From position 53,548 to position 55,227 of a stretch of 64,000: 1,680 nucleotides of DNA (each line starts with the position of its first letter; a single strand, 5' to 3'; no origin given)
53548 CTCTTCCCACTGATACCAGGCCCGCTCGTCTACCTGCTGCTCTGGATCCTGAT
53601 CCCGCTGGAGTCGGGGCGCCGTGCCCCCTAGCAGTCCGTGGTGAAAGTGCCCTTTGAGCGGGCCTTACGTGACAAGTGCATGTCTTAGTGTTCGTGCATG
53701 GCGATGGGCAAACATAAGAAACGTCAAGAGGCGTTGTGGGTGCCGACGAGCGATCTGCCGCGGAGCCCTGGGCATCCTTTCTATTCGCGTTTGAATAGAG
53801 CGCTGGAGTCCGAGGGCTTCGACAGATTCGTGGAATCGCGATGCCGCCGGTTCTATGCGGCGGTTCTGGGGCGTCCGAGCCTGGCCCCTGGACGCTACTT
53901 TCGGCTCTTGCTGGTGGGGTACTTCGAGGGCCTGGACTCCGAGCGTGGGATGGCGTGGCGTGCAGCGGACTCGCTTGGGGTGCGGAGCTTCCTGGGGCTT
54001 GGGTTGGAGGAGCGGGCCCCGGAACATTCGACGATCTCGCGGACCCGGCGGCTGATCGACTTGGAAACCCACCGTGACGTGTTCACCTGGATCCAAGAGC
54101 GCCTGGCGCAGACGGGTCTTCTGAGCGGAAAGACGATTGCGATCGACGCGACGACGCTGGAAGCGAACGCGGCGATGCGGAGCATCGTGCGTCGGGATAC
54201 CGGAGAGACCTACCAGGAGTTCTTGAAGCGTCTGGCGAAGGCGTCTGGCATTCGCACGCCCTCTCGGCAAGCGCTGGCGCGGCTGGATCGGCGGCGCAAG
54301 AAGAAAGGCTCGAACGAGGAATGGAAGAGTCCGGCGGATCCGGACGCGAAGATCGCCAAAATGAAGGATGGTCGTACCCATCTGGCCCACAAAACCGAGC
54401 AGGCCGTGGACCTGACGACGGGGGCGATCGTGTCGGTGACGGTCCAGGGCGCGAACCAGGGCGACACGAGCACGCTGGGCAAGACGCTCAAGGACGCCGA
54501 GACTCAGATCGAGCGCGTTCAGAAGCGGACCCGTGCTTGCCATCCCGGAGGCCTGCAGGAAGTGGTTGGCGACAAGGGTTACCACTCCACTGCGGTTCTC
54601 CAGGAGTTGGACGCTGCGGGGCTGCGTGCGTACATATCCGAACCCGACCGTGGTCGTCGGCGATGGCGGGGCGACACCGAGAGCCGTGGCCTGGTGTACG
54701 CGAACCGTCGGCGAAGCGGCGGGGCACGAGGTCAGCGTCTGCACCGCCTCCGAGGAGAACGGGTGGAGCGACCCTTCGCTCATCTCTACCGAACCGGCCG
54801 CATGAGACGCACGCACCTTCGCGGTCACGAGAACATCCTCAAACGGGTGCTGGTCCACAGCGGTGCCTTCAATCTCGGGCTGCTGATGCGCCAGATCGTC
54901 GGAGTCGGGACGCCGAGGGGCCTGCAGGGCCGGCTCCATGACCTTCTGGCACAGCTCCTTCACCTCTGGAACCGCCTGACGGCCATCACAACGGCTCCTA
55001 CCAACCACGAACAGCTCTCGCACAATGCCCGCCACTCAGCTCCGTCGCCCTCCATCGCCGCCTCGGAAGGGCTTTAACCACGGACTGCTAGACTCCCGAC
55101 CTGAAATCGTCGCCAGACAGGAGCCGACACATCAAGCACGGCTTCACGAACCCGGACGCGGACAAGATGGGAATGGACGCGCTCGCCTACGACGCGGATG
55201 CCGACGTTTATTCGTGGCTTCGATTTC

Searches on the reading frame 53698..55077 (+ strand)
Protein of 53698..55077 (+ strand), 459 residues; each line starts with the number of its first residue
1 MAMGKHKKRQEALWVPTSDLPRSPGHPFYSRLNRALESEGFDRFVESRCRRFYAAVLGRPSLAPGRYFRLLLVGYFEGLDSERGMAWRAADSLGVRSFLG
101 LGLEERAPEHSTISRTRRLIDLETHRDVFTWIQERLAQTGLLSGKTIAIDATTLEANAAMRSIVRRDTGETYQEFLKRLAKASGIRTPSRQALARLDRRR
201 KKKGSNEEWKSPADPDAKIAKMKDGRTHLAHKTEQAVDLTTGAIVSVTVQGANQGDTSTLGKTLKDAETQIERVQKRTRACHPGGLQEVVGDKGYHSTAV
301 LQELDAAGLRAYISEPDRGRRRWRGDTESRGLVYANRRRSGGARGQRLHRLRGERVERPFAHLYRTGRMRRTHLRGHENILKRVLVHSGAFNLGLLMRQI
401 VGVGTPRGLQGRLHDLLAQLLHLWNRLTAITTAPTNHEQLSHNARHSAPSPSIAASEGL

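Call 23: search_protein_families(library=pfam, proteins=[window:53698-55077:+])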
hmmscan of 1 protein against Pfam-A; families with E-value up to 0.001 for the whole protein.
window:53698-55077:+ (459 aa): 2 families
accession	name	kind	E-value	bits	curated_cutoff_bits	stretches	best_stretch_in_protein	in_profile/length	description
PF05598.16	DUF772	-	3.4e-16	59.5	23.1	1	58-129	1-71/74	Transposase domain (DUF772)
PF01609.27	DDE_Tnp_1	-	1.9e-06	28.2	23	1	212-393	25-200/200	Transposase DDE domain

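Call 24: search_protein_families(library=ncbifam, proteins=[window:53698-55077:+])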
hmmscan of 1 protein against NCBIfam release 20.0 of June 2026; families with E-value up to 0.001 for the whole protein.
window:53698-55077:+ (459 aa): 5 families
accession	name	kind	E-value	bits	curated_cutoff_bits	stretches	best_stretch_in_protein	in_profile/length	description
NF033551.1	transpos_IS1182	equivalog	1.8e-49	169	270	2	44-319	35-345/488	IS1182 family transposase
NF033581.1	transpos_IS5_4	equivalog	1.5e-28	100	140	1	48-393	17-284/285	IS5 family transposase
NF033593.1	transpos_ISNCY_1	equivalog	1.7e-13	50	325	1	35-277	22-265/444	ISNCY family transposase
NF033579.1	transpos_IS5_2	equivalog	6.4e-10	39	140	1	228-321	137-215/289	IS5 family transposase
NF033578.1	transpos_IS5_1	equivalog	3.8e-07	29.6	275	1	232-399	285-419/419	IS5 family transposase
